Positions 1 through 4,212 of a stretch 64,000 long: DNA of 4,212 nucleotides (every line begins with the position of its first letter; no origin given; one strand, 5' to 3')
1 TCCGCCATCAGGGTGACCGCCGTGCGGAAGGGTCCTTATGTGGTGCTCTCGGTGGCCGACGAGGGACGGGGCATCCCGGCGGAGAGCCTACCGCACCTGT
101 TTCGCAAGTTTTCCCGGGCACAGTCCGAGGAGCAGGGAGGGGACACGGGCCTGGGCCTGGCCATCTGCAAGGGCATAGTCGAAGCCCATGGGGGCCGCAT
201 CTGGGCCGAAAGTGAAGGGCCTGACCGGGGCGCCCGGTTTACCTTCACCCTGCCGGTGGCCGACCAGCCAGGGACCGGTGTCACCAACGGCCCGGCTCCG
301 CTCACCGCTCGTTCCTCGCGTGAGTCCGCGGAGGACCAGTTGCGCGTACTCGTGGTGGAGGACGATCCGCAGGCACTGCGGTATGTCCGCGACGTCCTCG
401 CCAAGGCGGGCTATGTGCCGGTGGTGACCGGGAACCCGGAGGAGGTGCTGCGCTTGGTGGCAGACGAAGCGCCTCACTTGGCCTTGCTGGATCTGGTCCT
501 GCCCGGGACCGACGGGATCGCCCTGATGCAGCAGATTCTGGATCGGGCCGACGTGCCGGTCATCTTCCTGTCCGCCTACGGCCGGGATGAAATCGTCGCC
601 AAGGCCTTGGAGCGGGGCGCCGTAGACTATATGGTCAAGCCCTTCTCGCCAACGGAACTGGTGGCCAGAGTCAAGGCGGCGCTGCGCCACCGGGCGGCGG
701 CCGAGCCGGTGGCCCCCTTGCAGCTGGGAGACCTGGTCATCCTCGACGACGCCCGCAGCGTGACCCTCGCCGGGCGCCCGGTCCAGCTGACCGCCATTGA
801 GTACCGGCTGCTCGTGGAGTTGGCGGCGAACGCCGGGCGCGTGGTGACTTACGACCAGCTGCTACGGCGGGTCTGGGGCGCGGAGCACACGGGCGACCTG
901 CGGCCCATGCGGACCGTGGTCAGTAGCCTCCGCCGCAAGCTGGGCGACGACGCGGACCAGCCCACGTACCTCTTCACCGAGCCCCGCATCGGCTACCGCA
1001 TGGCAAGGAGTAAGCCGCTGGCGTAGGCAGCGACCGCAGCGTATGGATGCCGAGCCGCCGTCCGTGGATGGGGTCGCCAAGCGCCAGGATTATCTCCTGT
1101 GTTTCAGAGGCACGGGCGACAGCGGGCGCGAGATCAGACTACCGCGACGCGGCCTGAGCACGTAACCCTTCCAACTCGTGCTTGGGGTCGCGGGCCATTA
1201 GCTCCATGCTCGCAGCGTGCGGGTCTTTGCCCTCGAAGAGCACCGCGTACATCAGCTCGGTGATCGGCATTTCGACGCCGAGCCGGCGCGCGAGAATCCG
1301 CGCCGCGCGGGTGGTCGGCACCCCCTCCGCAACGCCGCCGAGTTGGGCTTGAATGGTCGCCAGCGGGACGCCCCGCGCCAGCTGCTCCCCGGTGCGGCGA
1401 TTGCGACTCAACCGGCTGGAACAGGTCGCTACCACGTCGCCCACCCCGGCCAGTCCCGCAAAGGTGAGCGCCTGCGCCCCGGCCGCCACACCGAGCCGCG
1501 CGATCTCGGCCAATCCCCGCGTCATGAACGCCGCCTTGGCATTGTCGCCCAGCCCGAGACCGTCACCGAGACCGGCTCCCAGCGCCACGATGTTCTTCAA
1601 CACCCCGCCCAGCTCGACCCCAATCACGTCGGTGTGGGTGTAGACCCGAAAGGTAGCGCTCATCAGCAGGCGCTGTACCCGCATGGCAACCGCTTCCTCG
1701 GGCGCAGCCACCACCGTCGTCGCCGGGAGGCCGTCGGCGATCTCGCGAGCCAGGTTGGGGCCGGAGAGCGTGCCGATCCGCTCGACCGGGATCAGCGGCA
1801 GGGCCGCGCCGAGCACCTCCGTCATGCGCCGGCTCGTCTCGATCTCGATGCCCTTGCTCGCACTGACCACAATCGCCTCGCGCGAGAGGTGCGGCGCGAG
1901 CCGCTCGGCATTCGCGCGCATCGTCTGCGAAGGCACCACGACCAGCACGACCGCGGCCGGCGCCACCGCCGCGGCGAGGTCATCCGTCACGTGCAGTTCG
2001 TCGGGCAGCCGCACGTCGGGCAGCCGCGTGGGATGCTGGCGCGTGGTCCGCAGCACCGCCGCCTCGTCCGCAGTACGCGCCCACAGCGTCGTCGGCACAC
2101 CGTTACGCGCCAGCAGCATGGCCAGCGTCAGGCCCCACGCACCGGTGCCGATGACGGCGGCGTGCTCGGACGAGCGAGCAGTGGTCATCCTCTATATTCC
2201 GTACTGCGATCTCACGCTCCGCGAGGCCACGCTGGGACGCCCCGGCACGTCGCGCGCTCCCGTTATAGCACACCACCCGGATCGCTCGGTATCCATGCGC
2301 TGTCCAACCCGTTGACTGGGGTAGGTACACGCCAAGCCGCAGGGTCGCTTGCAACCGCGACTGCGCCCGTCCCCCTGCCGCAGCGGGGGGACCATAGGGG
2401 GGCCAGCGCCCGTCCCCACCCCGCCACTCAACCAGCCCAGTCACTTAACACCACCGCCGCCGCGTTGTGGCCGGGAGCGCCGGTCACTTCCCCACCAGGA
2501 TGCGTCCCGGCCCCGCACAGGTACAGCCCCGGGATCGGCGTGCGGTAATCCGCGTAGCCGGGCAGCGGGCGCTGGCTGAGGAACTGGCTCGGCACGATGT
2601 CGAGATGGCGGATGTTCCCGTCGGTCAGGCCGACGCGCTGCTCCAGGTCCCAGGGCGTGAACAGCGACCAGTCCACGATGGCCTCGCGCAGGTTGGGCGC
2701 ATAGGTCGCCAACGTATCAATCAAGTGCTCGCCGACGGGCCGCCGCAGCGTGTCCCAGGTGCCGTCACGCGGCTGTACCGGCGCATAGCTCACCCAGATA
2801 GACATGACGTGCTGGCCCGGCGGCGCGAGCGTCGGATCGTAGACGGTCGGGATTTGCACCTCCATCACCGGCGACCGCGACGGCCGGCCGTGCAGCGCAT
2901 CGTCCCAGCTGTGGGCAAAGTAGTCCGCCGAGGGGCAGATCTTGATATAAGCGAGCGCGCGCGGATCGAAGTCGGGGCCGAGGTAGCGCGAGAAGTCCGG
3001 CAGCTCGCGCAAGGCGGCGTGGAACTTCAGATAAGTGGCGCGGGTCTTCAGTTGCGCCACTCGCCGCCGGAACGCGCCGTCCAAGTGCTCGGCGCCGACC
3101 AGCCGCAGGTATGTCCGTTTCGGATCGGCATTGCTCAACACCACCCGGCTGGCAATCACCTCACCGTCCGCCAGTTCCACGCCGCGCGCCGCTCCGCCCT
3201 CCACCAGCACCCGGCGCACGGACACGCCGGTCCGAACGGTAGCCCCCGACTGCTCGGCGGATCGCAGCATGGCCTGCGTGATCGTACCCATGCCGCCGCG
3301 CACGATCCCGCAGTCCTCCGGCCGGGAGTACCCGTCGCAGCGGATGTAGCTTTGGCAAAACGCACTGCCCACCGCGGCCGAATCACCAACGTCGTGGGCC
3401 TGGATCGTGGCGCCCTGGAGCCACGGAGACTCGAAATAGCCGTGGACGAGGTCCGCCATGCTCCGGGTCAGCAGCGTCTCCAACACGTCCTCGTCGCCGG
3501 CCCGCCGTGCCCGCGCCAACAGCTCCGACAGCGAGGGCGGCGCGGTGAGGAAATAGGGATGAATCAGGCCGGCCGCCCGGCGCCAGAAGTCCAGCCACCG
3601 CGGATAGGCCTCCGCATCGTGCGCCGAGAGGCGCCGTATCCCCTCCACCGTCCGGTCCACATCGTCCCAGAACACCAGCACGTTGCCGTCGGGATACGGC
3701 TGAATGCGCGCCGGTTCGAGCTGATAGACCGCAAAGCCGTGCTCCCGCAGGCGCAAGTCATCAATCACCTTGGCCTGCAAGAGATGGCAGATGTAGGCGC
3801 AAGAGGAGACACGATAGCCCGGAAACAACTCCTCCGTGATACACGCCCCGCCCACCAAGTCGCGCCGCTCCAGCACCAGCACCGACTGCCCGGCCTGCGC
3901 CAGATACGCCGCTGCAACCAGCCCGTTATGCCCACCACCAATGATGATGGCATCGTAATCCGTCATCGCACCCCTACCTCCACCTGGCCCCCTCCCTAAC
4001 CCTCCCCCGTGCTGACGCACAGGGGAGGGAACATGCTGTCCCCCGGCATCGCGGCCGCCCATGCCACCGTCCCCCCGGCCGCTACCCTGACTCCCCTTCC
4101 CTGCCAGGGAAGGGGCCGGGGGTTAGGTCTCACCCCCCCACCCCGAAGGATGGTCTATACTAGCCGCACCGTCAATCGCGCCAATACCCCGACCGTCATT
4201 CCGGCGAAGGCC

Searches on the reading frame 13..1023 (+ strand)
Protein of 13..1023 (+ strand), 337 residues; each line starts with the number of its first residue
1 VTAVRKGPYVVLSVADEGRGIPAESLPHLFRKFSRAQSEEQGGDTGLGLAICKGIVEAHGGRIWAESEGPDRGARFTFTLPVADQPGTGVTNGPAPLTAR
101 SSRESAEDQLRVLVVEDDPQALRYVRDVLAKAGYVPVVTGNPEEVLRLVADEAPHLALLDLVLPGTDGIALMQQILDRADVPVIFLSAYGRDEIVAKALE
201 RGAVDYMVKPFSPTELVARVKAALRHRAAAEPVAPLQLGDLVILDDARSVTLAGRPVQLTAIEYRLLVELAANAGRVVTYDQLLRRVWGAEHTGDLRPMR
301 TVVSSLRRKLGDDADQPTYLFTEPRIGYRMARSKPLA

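Call 14: search_protein_families(library=pfam, proteins=[window:13-1023:+], max_evalue=0.001)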
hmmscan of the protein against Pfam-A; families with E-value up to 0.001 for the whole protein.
window:13-1023:+ (337 aa): 3 families
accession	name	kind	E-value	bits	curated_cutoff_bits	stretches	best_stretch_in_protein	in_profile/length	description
PF00072.30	Response_reg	-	1.4e-25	90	30.2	1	112-221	1-111/111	Response regulator receiver domain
PF02518.31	HATPase_c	-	2.5e-21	76.6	26.4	1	8-83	36-110/111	Histidine kinase-, DNA gyrase B-, and HSP90-like ATPase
PF00486.34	Trans_reg_C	-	1e-19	70.8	26.2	1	254-330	1-77/77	Transcriptional regulatory protein, C terminal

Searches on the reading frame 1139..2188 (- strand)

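Call 14: search_protein_families(library=pfam, proteins=[window:1139-2188:-], max_evalue=0.001)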
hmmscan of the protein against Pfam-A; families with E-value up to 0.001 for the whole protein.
window:1139-2188:- (349 aa): 7 families
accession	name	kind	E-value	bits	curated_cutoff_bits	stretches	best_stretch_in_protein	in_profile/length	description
PF07479.19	NAD_Gly3P_dh_C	-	4e-52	176.6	25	1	187-326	1-140/142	NAD-dependent glycerol-3-phosphate dehydrogenase C-terminus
PF01210.29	NAD_Gly3P_dh_N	-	7.9e-45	153.1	23.1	1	11-167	3-157/158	NAD-dependent glycerol-3-phosphate dehydrogenase N-terminus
PF20618.3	GPD_NAD_C_bact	-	5.6e-19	68.9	27.6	1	247-311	1-64/66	Bacterial GPD, NAD-dependent C-terminal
PF02558.23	ApbA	-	2.9e-10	40.4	22.2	1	11-118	2-107/150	Ketopantoate reductase PanE/ApbA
PF03446.21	NAD_binding_2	-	2.2e-06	28.2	21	1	11-124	3-105/161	NAD binding domain of 6-phosphogluconate dehydrogenase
PF03807.23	F420_oxidored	-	9.3e-06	26.6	21.6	1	11-112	3-93/94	NADP oxidoreductase coenzyme F420-dependent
PF02153.23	PDH_N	-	0.00035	20.5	26.5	1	67-148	36-116/154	Prephenate dehydrogenase, nucleotide-binding domain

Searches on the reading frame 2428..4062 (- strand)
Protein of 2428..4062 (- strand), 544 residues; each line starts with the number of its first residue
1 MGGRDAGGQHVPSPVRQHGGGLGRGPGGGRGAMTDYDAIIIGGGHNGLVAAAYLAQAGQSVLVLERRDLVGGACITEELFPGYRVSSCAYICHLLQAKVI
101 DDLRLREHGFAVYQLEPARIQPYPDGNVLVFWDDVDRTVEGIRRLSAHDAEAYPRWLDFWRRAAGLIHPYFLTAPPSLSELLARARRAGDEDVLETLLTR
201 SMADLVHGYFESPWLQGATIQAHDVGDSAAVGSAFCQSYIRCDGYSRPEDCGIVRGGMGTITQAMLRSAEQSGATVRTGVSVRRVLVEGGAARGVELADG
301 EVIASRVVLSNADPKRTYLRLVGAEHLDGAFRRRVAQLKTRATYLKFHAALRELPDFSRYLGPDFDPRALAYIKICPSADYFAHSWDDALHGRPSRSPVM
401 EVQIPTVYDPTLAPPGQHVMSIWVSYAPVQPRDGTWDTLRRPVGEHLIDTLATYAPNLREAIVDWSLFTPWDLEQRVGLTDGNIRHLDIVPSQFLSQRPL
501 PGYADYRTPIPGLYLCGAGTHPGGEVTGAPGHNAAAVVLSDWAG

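Call 14: search_protein_families(library=pfam, proteins=[window:2428-4062:-], max_evalue=0.001)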
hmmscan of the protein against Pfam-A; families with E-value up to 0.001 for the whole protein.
window:2428-4062:- (544 aa): 10 families
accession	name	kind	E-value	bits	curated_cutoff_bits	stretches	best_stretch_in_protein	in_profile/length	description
PF01593.30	Amino_oxidase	-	1.6e-14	54.5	19.8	1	47-313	3-255/443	Flavin containing amine oxidoreductase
PF13450.12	NAD_binding_8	-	1.8e-12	47.8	21.9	1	40-94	1-54/68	NAD(P)-binding Rossmann-like domain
PF01266.30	DAO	-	3.1e-10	40.6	27.9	1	37-73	1-38/353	FAD dependent oxidoreductase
PF07992.20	Pyr_redox_2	-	3.2e-07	30.5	26.1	1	36-82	1-48/291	Pyridine nucleotide-disulphide oxidoreductase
PF12831.13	FAD_oxidored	-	1.5e-06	28.2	27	1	37-77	1-41/416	FAD dependent oxidoreductase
PF03486.20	HI0933_like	-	1.2e-05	25.3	50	1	37-71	2-36/244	HI0933-like protein Rossmann domain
PF00890.30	FAD_binding_2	-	3.2e-05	23.8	20.4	1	37-73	1-37/414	FAD binding domain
PF00070.33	Pyr_redox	-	5.6e-05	24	22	0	38-71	2-35/82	Pyridine nucleotide-disulphide oxidoreductase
PF01494.25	FAD_binding_3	-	0.00014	21.7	22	1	36-67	2-33/349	FAD binding domain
PF01946.23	Thi4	-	0.0004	20.1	26.2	1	35-73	17-56/235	Thi4 family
